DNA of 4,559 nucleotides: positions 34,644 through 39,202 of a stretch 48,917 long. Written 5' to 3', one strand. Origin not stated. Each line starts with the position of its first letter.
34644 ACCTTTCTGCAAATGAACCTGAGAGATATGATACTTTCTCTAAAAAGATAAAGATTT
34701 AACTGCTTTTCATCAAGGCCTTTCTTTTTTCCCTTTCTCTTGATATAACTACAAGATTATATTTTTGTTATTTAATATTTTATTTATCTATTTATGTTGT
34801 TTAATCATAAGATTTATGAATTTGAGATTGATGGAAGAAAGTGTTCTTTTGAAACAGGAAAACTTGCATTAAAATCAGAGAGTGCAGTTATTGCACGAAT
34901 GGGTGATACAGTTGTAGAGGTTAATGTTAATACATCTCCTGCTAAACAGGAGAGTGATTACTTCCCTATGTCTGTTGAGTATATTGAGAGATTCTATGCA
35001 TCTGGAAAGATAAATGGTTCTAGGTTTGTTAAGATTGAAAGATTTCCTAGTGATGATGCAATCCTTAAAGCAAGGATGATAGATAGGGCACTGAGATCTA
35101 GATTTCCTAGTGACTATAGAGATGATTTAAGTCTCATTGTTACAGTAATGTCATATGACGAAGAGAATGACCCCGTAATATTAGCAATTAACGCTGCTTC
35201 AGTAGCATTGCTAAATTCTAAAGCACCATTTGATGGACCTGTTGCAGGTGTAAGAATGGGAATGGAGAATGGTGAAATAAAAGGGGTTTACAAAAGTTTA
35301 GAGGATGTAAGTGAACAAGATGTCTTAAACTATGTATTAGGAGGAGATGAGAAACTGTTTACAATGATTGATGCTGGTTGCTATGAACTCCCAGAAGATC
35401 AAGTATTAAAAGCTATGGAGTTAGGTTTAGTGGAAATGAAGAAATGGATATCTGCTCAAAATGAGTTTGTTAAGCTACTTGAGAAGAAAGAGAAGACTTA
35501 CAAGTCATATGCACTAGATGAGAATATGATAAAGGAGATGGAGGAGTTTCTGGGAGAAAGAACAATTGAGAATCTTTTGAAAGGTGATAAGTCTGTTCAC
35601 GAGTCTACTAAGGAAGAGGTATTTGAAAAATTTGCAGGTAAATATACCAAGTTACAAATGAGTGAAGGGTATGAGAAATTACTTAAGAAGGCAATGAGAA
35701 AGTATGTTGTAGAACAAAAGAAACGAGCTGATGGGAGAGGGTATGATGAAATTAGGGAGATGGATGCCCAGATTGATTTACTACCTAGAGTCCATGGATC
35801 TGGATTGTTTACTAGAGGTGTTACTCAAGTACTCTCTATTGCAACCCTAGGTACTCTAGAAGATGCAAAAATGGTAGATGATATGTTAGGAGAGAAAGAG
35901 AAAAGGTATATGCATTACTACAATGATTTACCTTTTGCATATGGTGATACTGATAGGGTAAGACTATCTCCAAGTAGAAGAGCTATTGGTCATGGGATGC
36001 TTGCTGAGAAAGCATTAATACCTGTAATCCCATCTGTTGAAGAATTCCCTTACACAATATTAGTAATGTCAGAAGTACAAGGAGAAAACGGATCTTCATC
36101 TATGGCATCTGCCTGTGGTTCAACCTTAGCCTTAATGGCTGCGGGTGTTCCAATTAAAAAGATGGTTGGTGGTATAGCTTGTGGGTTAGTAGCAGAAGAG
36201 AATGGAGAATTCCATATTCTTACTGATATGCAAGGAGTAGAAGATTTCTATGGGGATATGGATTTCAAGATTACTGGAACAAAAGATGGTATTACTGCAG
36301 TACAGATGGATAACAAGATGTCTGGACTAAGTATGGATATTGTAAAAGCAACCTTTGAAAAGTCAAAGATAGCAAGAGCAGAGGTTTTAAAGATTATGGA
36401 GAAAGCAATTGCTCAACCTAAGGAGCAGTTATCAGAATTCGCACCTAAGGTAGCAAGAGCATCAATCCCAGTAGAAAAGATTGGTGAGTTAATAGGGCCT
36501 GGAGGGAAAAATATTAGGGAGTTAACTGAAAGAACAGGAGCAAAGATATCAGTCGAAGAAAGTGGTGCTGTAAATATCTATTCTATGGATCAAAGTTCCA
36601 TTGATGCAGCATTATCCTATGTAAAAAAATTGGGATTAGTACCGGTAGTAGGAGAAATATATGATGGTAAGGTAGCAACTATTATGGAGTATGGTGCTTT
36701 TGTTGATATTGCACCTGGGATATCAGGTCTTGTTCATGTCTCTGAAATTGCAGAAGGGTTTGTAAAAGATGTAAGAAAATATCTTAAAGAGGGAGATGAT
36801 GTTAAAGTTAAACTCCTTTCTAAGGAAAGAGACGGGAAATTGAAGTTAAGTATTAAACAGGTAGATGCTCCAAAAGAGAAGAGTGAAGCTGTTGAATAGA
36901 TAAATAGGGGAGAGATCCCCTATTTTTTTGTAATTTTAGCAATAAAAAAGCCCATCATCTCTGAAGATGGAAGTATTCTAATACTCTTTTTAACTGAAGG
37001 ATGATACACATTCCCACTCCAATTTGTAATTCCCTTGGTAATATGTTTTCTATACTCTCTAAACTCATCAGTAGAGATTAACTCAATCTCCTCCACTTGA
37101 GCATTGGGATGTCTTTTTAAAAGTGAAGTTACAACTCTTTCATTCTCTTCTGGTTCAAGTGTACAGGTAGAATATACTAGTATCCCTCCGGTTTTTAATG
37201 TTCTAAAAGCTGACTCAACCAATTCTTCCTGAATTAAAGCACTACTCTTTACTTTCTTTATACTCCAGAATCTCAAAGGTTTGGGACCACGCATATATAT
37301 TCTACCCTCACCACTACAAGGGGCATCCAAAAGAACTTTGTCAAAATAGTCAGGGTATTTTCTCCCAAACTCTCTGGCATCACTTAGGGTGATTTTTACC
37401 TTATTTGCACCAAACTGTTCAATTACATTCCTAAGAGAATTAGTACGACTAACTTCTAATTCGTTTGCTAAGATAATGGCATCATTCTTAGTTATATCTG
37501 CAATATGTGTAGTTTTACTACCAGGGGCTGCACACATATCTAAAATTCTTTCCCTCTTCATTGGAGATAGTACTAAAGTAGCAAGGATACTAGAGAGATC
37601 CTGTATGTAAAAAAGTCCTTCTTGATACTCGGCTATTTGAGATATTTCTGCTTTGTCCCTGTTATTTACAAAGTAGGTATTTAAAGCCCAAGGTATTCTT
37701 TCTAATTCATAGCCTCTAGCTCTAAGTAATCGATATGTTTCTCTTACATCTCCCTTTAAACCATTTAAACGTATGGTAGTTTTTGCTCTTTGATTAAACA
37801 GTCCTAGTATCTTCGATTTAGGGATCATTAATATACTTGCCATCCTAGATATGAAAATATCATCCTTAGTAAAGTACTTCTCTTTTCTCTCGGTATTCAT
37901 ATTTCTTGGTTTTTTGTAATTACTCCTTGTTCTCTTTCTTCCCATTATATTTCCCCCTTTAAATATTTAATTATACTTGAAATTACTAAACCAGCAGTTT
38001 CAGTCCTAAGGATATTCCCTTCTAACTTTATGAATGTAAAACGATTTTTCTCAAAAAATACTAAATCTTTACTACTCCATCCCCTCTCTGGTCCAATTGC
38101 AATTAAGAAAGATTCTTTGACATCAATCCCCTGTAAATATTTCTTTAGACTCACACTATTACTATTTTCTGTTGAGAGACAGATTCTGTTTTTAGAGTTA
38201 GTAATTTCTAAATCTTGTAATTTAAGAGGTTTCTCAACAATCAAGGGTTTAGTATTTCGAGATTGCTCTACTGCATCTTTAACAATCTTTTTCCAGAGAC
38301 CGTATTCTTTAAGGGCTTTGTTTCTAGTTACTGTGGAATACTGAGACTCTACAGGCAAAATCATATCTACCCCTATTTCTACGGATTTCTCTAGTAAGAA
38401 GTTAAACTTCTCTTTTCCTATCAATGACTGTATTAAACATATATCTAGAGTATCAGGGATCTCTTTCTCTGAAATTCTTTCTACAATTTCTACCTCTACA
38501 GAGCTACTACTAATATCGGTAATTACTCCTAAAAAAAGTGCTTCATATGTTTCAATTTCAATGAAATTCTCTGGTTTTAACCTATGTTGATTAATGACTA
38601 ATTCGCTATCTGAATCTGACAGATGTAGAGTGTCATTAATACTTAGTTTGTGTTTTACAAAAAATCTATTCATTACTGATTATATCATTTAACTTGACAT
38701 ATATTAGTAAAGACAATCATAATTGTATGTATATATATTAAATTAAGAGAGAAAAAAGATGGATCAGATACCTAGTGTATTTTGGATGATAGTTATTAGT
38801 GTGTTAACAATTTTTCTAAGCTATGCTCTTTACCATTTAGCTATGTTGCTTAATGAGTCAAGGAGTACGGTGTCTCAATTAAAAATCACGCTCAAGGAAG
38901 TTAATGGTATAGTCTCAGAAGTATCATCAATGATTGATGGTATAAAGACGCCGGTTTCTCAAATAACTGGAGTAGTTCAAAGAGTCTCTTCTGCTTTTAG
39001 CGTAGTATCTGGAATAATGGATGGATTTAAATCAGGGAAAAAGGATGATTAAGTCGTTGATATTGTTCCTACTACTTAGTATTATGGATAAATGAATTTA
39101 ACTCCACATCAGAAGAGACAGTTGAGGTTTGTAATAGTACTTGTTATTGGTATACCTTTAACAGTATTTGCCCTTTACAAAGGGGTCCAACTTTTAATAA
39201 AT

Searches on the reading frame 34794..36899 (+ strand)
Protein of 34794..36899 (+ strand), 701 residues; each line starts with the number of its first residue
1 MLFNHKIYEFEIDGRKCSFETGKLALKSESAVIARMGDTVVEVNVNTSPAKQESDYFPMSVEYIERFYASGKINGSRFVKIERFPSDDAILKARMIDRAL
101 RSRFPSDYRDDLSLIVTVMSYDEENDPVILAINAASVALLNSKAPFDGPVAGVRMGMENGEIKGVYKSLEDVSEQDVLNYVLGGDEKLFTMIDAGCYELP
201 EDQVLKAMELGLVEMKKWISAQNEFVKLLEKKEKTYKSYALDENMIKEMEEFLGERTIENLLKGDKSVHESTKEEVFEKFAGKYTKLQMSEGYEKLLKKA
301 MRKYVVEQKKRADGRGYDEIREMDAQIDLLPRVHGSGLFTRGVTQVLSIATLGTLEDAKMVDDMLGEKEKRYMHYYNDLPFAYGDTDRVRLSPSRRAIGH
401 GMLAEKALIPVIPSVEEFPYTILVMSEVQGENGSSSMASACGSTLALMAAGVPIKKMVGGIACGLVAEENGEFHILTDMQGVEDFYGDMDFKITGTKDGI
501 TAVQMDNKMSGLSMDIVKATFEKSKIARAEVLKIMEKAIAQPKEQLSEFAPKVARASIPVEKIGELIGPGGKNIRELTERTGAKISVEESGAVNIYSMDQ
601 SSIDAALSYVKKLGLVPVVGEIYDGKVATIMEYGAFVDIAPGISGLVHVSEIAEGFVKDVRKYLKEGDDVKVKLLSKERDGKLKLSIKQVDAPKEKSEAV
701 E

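Call 10: search_protein_families(library=ncbifam, proteins=[window:34794-36899:+], max_evalue=0.1)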
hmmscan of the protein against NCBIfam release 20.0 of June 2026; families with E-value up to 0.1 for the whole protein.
window:34794-36899:+ (701 aa): 42 families (the best 25 are shown)
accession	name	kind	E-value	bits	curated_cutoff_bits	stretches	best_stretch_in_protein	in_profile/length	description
NF008805.1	PRK11824.1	equivalog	8.9e-227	754.7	471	1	9-689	3-682/683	polyribonucleotide nucleotidyltransferase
TIGR03591.1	polynuc_phos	equivalog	4e-224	746.1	525.05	1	12-690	2-689/689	polyribonucleotide nucleotidyltransferase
TIGR02696.1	pppGpp_PNP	exception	9.6e-158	526.8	1106.75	1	15-685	17-718/720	guanosine pentaphosphate synthetase I/polyribonucleotide nucleotidyltransferase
TIGR02065.1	ECX1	equivalog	7.4e-25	87.6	318.7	1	305-511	3-201/230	exosome complex exonuclease Rrp41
NF004473.0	PRK05807.1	equivalog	9.2e-24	84.4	178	1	619-698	5-83/136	S1 domain-containing RNA-binding protein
NF005973.0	PRK08059.1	equivalog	7e-23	81.1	148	1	619-697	7-87/123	S1 domain-containing post-transcriptional regulator GSP13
NF006363.0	PRK08582.1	equivalog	6.7e-22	78.2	171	1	619-696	5-83/140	S1 domain-containing RNA-binding protein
NF040579.1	S1_dom_CvfD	subfamily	4.1e-20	72.1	117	1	619-697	3-82/113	CvfD/Ygs/GSP13 family RNA-binding post-transcriptional regulator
NF005208.0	PRK06676.1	equivalog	2.2e-18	66.4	368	1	619-698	278-358/391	30S ribosomal protein S1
NF000907.0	PRK00087.1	equivalog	5.7e-18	64.5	624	1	619-697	563-642/671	bifunctional 4-hydroxy-3-methylbut-2-enyl diphosphate reductase/30S ribosomal protein S1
NF010379.0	PRK13806.1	equivalog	5.2e-15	55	648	1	619-692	202-280/491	30S ribosomal protein S1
NF040578.1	S1_dom_Ygs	exception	5.9e-15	55.5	175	1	620-695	8-83/122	S1 domain-containing post-transcriptional regulator Ygs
NF004953.0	PRK06299.1-3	equivalog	1.2e-14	53.6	720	1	619-691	298-372/580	30S ribosomal protein S1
NF004952.0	PRK06299.1-2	equivalog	3.6e-14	52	524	1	619-691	303-377/580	30S ribosomal protein S1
TIGR00717.1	rpsA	equivalog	1.7e-13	50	577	1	620-692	273-347/516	30S ribosomal protein S1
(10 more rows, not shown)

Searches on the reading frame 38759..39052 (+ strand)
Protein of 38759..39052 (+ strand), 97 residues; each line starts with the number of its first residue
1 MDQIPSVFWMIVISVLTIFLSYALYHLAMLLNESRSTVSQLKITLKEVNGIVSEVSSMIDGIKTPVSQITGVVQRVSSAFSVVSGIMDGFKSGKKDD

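Call 5: search_protein_families(library=pfam, proteins=[window:38759-39052:+], max_evalue=0.1)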
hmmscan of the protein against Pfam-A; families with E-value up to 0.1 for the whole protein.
window:38759-39052:+ (97 aa): 6 families
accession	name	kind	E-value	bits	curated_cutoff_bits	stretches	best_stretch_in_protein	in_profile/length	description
PF06103.16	DUF948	-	4.2e-06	27.3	37.2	1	12-85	9-79/89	Bacterial protein of unknown function (DUF948)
PF14264.12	Glucos_trans_II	-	0.0033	17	30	1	5-87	169-256/317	Glucosyl transferase GtrII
PF12632.12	Vezatin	-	0.027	14.3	22.3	1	5-93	19-108/282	Mysoin-binding motif of peroxisomes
PF00015.26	MCPsignal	-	0.028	14.7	34.6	1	32-85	117-170/172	Methyl-accepting chemotaxis protein (MCP) signalling domain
PF20663.3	COG4_N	-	0.03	14.8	27.3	1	31-88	4-61/107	Conserved oligomeric Golgi complex subunit 4, N-terminal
PF05659.16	RPW8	-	0.056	13.5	30.4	1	33-84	29-80/139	Arabidopsis broad-spectrum mildew resistance protein RPW8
